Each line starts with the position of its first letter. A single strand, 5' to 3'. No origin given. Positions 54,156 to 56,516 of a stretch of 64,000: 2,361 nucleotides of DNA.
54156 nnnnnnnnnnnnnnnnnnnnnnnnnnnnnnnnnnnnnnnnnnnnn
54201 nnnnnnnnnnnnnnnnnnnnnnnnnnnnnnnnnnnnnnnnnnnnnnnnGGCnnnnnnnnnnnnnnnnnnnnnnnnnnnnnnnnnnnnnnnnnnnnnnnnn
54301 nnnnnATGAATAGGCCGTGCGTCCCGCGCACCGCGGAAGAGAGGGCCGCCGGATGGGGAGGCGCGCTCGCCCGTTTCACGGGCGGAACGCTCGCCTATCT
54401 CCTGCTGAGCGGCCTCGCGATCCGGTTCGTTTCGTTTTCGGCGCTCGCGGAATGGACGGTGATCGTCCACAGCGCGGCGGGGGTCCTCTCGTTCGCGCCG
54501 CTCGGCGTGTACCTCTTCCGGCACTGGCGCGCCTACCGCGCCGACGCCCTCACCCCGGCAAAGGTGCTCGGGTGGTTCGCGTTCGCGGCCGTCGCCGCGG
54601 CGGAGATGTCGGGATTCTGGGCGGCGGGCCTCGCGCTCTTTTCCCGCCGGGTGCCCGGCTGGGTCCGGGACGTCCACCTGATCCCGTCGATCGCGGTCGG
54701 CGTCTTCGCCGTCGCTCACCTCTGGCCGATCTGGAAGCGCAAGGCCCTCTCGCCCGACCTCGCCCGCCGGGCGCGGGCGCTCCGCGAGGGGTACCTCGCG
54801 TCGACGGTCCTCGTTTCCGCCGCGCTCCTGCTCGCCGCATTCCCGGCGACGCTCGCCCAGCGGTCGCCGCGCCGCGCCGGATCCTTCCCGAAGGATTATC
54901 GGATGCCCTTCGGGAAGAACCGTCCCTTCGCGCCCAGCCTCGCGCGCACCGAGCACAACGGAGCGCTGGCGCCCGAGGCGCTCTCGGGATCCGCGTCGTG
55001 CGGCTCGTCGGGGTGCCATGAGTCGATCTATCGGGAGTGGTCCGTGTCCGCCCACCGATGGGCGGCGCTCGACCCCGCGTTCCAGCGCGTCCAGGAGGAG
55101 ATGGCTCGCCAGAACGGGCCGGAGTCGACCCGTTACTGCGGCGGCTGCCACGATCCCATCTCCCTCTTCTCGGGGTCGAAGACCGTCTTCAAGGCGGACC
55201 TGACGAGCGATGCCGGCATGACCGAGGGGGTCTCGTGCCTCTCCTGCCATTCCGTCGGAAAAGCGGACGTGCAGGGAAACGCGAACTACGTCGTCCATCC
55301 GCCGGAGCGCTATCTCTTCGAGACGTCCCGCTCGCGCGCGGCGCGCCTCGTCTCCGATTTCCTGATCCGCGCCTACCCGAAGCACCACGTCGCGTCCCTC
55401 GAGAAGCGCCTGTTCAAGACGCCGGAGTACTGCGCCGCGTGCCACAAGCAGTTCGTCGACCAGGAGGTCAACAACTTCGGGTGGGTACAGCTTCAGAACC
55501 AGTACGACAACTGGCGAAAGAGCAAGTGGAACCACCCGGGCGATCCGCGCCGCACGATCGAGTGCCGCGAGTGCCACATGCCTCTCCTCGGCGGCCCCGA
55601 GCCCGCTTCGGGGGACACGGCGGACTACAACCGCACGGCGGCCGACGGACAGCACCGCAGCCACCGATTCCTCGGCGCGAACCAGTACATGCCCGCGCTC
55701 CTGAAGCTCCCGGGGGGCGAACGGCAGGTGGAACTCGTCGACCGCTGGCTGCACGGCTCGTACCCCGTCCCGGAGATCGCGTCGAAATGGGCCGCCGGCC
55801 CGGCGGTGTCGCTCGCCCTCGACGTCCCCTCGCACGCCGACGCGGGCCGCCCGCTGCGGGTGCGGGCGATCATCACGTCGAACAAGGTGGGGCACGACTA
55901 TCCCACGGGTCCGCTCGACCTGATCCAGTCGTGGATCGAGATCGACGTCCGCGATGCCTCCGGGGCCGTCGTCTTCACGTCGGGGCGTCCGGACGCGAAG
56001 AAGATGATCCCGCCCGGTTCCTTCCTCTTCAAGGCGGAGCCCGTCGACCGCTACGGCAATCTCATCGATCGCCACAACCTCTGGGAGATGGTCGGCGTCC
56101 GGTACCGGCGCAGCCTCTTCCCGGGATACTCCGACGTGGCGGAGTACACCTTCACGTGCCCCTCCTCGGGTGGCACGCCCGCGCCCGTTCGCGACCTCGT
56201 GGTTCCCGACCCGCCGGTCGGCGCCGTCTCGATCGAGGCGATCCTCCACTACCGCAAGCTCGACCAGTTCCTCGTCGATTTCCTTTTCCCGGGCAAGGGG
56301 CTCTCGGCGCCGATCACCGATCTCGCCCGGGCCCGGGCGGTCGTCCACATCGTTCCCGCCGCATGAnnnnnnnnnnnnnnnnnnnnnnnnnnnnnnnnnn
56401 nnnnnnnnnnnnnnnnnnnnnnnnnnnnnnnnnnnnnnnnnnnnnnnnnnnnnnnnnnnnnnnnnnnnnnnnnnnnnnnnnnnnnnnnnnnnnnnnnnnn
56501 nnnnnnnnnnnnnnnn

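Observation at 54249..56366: ImcH-like membrane-anchored multihaem cytochrome divergent from an Fe-S Rrf2 regulator, with operator-like inverted repeats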

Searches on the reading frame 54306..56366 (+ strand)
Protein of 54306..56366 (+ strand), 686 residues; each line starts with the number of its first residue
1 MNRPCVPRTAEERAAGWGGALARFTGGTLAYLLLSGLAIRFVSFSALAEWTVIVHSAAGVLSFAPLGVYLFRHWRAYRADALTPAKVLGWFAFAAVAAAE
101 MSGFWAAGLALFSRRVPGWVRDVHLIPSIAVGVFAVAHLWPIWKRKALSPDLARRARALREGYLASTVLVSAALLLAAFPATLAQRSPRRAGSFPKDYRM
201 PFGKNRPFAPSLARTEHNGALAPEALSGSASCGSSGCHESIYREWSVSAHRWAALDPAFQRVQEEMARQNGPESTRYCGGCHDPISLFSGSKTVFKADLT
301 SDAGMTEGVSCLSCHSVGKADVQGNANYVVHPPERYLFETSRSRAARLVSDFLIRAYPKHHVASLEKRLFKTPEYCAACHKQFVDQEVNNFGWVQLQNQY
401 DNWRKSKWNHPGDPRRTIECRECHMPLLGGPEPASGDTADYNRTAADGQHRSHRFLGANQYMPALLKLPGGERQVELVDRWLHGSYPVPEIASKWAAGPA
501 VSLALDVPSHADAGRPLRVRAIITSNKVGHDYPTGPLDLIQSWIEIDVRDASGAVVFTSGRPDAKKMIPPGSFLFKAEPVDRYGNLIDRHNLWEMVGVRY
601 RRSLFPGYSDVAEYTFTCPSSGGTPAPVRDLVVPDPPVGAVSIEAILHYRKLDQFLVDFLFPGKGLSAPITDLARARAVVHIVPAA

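Call 3: search_protein_families(library=pfam, proteins=[window:54306-56366:+], max_evalue=0.1)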
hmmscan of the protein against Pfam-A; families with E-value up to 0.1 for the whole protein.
window:54306-56366:+ (686 aa): 4 families
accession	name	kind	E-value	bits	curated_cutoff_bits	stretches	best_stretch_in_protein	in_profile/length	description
PF13435.11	Cytochrome_C554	-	2.5e-08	35.2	20.8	1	236-316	4-84/84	Cytochrome c554 and c-prime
PF14522.11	Cytochrome_C7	-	9.8e-06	25.8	24.8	1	274-321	12-54/67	Cytochrome c7 and related cytochrome c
PF22113.1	Mtrc-MtrF_II-IV_dom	-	2.6e-05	24.2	30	1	237-320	87-169/176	Outer membrane cytochrome MtrC/MtrF-like, domains II/IV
PF14537.11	Cytochrom_c3_2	-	0.0015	19.3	25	0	268-320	19-69/79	Cytochrome c3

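Call 4: search_protein_families(library=ncbifam, proteins=[window:54306-56366:+], max_evalue=0.1)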
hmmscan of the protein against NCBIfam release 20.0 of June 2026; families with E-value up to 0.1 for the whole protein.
window:54306-56366:+ (686 aa): 4 families
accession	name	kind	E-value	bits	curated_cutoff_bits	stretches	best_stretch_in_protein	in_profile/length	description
NF040886.1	cyt_C_like_Sec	equivalog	0.0094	14.6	250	0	231-256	47-70/423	multiheme c-type cytochrome (seleno)protein ExtKL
NF041198.1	UshA_like_PCGU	equivalog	0.01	14.5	275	1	223-327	402-491/519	UshA-like (seleno)protein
NF052237.1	biotin_BsaP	equivalog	0.022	14.8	39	0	360-393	13-45/53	biotin synthase auxiliary protein BsaP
TIGR03508.1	decahem_SO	subfamily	0.064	12.7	192.2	0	276-386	3-107/258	DmsE family decaheme c-type cytochrome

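Call 5: find_homologous_proteins(query=window:54306-56366:+)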
Query window:54306-56366:+ (686 aa): 3129 proteins with E <= 0.001 among 8000 candidates; the best 120 are listed.
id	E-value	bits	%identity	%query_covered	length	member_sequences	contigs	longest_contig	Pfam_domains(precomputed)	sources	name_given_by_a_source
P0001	0.0e+0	1599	100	100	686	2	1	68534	PF13435.12,PF14522.12,PF22113.2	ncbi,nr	ncbi:MAG TPA: multiheme c-type cytochrome [Thermoanaerobaculia bacterium]|nr:multiheme c-type cytoch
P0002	0.0e+0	1425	88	100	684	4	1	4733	PF13435.12,PF14522.12,PF22113.2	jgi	-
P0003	0.0e+0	1375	86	100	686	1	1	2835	PF13435.12,PF14522.12,PF22113.2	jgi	jgi:hypothetical protein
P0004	0.0e+0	1241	78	99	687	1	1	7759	PF13435.12,PF14522.12,PF22113.2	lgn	-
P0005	0.0e+0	1228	76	99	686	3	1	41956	PF13435.12,PF22113.2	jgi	jgi:hypothetical protein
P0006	0.0e+0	1207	76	99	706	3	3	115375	PF13435.12,PF22113.2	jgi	jgi:hypothetical protein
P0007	0.0e+0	1166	74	94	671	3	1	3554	PF13435.12,PF22113.2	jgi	-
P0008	0.0e+0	1156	71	99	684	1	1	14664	PF13435.12,PF22113.2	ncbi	-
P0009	0.0e+0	1146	71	99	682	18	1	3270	PF13435.12,PF14522.12,PF22113.2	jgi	jgi:hypothetical protein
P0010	0.0e+0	1134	71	98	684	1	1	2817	PF13435.12,PF14522.12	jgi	jgi:hypothetical protein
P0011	0.0e+0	1125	70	98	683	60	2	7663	PF13435.12,PF22113.2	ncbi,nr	ncbi:MAG TPA: multiheme c-type cytochrome [Thermoanaerobaculia bacterium]|nr:multiheme c-type cytoch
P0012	0.0e+0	1109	70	98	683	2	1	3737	PF13435.12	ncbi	-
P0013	0.0e+0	1106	71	95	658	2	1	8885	PF13435.12,PF22113.2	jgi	jgi:hypothetical protein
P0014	0.0e+0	1094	69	98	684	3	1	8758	PF13435.12,PF22113.2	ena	-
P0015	0.0e+0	1094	68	99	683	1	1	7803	PF13435.12,PF22113.2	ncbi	-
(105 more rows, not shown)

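Call 6: search_solved_structures(query=window:54306-56366:+, max_evalue=1, show_alignments=2)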
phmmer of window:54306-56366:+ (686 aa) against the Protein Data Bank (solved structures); distinct sequences matched with E-value up to 1: 4.
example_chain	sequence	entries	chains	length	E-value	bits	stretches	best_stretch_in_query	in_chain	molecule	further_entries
5ze8_A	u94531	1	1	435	0.00077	20.8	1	234-325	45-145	cytochrome c552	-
1bvb_A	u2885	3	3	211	0.053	14.7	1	228-324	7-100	CYTOCHROME C-554 | CYTOCHROME C554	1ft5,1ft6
1gm4_A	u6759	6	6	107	0.12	13.6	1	270-318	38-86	CYTOCHROME C3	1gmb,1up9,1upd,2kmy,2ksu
3cyr_A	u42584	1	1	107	0.13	13.5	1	270-318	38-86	CYTOCHROME C3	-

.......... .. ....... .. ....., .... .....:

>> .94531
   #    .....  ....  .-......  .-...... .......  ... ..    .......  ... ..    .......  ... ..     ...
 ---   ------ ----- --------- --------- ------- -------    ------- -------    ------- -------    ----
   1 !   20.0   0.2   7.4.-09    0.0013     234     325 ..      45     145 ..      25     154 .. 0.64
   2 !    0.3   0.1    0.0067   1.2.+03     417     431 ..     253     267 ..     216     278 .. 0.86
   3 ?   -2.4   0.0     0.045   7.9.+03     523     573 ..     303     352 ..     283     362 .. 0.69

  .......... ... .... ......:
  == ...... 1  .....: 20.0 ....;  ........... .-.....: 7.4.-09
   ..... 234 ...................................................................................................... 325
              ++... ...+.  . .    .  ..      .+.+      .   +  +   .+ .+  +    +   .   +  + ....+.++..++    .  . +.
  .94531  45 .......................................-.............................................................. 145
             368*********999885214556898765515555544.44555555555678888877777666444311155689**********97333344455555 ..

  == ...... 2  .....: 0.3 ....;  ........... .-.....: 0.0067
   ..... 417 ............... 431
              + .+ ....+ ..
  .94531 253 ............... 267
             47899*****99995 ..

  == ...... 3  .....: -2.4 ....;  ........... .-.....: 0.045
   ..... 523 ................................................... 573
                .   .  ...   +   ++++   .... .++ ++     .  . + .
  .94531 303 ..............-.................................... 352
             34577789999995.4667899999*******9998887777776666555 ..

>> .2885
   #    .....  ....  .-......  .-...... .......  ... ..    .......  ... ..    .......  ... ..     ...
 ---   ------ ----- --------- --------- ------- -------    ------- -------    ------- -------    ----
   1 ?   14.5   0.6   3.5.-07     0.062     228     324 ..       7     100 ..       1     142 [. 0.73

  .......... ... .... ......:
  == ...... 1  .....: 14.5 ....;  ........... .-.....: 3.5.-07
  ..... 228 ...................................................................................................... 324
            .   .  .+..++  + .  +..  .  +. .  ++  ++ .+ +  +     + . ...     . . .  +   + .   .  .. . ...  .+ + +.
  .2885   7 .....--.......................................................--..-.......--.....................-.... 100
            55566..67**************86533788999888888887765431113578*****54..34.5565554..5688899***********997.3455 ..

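Call 9: find_related_loci(query=A1, collection=genome_contigs, flank=8000)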
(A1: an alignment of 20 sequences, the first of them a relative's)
Query A1 (686 aa) in genome_contigs; peptide patterns used: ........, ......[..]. (x = any residue, [..] = any of these).
600 stretches matched a pattern (row limit reached: there are more); 582 encode a relative of the query (tblastn E <= 1e-3); the best 80 are kept; 80 distinct loci.
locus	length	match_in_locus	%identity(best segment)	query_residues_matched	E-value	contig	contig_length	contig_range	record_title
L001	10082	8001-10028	70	8-683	0e+0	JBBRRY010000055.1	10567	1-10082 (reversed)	MAG: Thermoanaerobaculia bacterium isolate La2_maxbin2.056 La2_maxbin2.056_K_1097950L10567_cov_94.7855, whole genome sho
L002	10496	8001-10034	70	6-683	0e+0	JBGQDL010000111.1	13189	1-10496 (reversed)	MAG: Thermoanaerobaculia bacterium isolate OBJ2_061818_110_17 k141_712927_length_13189_cov_152.0000, whole genome shotgu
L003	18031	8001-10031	70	7-683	0e+0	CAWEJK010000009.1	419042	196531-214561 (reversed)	MAG: Thermoanaerobaculia bacterium isolate MFD05942.bin.2.207 genome assembly, contig: contig_63947, whole genome shotgu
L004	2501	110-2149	72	7-686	0e+0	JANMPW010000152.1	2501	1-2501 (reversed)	MAG: Acidobacteriota bacterium isolate OTE_51_metabat_380 OTE_51_k141_5186566, whole genome shotgun sequence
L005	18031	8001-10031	69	7-683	0e+0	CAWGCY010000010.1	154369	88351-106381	MAG: Thermoanaerobaculia bacterium isolate MFD05942.bin.1.16 genome assembly, contig: contig_95788, whole genome shotgun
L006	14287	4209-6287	68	3-683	0e+0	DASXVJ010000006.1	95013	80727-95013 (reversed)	MAG TPA_asm: Thermoanaerobaculia bacterium isolate SMAG_U4742 k141_145744, whole genome shotgun sequence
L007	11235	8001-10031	72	7-683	0e+0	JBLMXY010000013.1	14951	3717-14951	MAG: Acidobacteriota bacterium isolate MAG243 PRJNA957066_bin25_renamed_12, whole genome shotgun sequence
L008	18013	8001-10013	69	13-683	0e+0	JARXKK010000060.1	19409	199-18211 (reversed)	MAG: Acidobacteriota bacterium isolate bin03 NODE_827_length_19409_cov_16.395525, whole genome shotgun sequence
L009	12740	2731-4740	68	14-683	0e+0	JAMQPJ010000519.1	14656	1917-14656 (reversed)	MAG: Thermoanaerobaculia bacterium isolate CH5 k141_714087, whole genome shotgun sequence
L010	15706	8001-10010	68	14-683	0e+0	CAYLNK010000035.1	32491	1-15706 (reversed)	MAG TPA_asm: uncultured Holophagales bacterium isolate binchicken_co322_3 genome assembly, contig: NODE_2239_length_3249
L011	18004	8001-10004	68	17-683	0e+0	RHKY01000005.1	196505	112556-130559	MAG: Acidobacteria bacterium isolate ACB1 N2_1.scaffold_20, whole genome shotgun sequence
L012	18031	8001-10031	63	2-683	0e+0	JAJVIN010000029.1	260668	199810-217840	MAG: Thermoanaerobaculia bacterium isolate Bin_89R c_000000000208, whole genome shotgun sequence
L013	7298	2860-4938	55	4-683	0e+0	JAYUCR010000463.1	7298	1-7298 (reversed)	MAG: Acidobacteriota bacterium isolate GFS_6995 GFS_6995_462, whole genome shotgun sequence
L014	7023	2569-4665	54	2-686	0e+0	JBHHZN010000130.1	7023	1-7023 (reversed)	MAG: Acidobacteriota bacterium isolate Maj_1_bin.22 NODE_5678_length_7023_cov_4.893800, whole genome shotgun sequence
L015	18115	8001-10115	54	1-686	0e+0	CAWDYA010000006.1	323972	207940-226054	MAG: uncultured Acidobacteriota bacterium isolate MFD05684.bin.1.277 genome assembly, contig: contig_48142, whole genome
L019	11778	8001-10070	55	1-682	0e+0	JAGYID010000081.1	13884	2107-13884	MAG: Acidobacteria bacterium isolate CR_Sed_300A_bin.1 scaffold_952, whole genome shotgun sequence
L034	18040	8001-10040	53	7-683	0e+0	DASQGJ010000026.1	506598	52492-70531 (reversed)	MAG TPA_asm: Candidatus Dormiibacterota bacterium isolate SMAG_U11803 k141_635553, whole genome shotgun sequence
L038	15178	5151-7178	52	13-686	0e+0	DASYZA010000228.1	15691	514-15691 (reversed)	MAG TPA_asm: Candidatus Sulfotelmatobacter sp. isolate SMAG_U6350 k141_559129, whole genome shotgun sequence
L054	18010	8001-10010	52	16-683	0e+0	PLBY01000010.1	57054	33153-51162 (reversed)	MAG: Acidobacteriaceae bacterium isolate palsa_252 73.20111000_P3M.31_contig_3435, whole genome shotgun sequence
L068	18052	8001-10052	50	12-683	0e+0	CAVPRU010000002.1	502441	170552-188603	MAG: uncultured Gemmatimonadales bacterium isolate MFD09964.bin.1.80 genome assembly, contig: contig_12407, whole genome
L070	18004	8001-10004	52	15-680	0e+0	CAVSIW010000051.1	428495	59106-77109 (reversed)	MAG: uncultured Acidobacteriota bacterium isolate MFD01299.bin.2.133 genome assembly, contig: contig_5705, whole genome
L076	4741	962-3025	52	17-685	0e+0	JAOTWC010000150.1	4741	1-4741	MAG: Gemmatimonadota bacterium isolate 13_May_SF_Bin66 13_May_SF_Bin66_scaffold_5241_c1, whole genome shotgun sequence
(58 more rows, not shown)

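Call 13: find_encoding_contigs(protein=P0002, flank=5000, max_places=3)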
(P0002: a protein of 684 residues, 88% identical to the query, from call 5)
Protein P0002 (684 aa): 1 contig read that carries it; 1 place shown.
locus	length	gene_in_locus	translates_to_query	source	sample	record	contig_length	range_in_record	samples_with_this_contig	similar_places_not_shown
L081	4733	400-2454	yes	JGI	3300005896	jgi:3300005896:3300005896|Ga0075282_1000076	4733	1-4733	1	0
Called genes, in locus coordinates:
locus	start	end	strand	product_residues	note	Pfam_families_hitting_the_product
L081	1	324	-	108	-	?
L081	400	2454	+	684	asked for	PF13435:Cytochrome_C554 (faint), PF14522:Cytochrome_C7 (faint), PF22113:Mtrc-MtrF_II-IV_dom (faint)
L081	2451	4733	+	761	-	?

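Call 14: find_encoding_contigs(protein=P0005, flank=6000, max_places=3)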
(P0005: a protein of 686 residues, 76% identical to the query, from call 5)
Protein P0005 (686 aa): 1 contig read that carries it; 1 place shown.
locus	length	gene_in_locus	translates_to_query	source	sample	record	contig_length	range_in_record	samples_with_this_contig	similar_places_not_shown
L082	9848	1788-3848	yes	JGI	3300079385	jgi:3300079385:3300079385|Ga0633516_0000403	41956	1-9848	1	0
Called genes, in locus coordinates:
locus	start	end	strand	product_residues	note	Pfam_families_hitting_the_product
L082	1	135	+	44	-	?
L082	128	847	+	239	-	PF00027:cNMP_binding, PF13545:HTH_Crp_2, PF00325:Crp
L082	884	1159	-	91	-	-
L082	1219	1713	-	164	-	PF02082:Rrf2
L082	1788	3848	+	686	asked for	PF13435:Cytochrome_C554 (faint), PF22113:Mtrc-MtrF_II-IV_dom (faint)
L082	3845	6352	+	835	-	PF13432:TPR_16 (faint), PF01839:FG-GAP (faint), PF13517:FG-GAP_3, PF07593:UnbV_ASPIC, PF00515:TPR_1 (faint), PF07719:TPR_2 (weak), PF13414:TPR_11 (weak), PF14559:TPR_19, +6 more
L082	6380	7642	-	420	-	-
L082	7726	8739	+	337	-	PF00582:Usp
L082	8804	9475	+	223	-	PF00989:PAS (faint), PF13426:PAS_9 (weak), PF00196:GerE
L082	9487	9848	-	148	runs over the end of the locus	PF00571:CBS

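Call 15: find_encoding_contigs(protein=P0006, flank=6000, max_places=3)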
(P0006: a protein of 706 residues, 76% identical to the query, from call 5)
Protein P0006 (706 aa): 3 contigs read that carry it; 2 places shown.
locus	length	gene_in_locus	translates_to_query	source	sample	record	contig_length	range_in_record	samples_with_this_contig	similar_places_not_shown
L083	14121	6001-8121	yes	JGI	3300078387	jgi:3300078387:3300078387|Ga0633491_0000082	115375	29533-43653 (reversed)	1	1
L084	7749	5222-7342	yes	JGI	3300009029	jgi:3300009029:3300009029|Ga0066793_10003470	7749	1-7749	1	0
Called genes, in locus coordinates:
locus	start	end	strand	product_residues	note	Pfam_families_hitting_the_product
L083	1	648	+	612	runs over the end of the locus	PF14691:Fer4_20, PF07992:Pyr_redox_2, PF00070:Pyr_redox (faint), PF01266:DAO (faint), PF13450:NAD_binding_8 (weak), PF13738:Pyr_redox_3 (faint), PF12838:Fer4_7 (weak), PF00037:Fer4 (weak)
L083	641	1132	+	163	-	PF00355:Rieske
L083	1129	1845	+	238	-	PF00033:Cytochrome_B, PF14358:DUF4405, PF13631:Cytochrom_B_N_2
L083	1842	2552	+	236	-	PF00032:Cytochrom_B_C (weak)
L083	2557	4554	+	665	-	PF14522:Cytochrome_C7 (faint), PF22113:Mtrc-MtrF_II-IV_dom (faint), PF02433:FixO (faint), PF00034:Cytochrom_C, PF13442:Cytochrome_CBB3 (weak), PF00034:Cytochrom_C (weak)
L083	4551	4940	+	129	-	PF13442:Cytochrome_CBB3, PF00034:Cytochrom_C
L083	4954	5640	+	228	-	PF00027:cNMP_binding, PF13545:HTH_Crp_2, PF00325:Crp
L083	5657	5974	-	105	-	-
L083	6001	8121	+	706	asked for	PF22113:Mtrc-MtrF_II-IV_dom (faint), PF13435:Cytochrome_C554 (faint)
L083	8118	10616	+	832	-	PF13176:TPR_7 (faint), PF13424:TPR_12 (faint), PF13428:TPR_14 (faint), PF13517:FG-GAP_3, PF07593:UnbV_ASPIC, PF14559:TPR_19 (weak), PF13432:TPR_16 (weak), PF14559:TPR_19 (weak), +4 more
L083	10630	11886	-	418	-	-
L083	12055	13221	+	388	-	PF00034:Cytochrom_C, PF13442:Cytochrome_CBB3, PF00034:Cytochrom_C, PF13442:Cytochrome_CBB3, PF13473:Cupredoxin_1 (weak)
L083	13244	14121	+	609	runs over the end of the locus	PF18793:nos_propeller_2, PF18764:nos_propeller, PF13473:Cupredoxin_1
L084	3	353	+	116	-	?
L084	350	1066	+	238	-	PF00033:Cytochrome_B, PF14358:DUF4405, PF13631:Cytochrom_B_N_2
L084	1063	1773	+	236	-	PF00032:Cytochrom_B_C (weak)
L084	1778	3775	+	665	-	PF14522:Cytochrome_C7 (faint), PF22113:Mtrc-MtrF_II-IV_dom (faint), PF02433:FixO (faint), PF00034:Cytochrom_C, PF13442:Cytochrome_CBB3 (weak), PF00034:Cytochrom_C (weak)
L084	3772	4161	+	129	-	PF13442:Cytochrome_CBB3, PF00034:Cytochrom_C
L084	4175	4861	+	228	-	PF00027:cNMP_binding, PF13545:HTH_Crp_2, PF00325:Crp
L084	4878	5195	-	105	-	-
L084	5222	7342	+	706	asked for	PF22113:Mtrc-MtrF_II-IV_dom (faint), PF13435:Cytochrome_C554 (faint)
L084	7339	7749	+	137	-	?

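Call 16: find_encoding_contigs(protein=P0001, flank=10000, max_places=2)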
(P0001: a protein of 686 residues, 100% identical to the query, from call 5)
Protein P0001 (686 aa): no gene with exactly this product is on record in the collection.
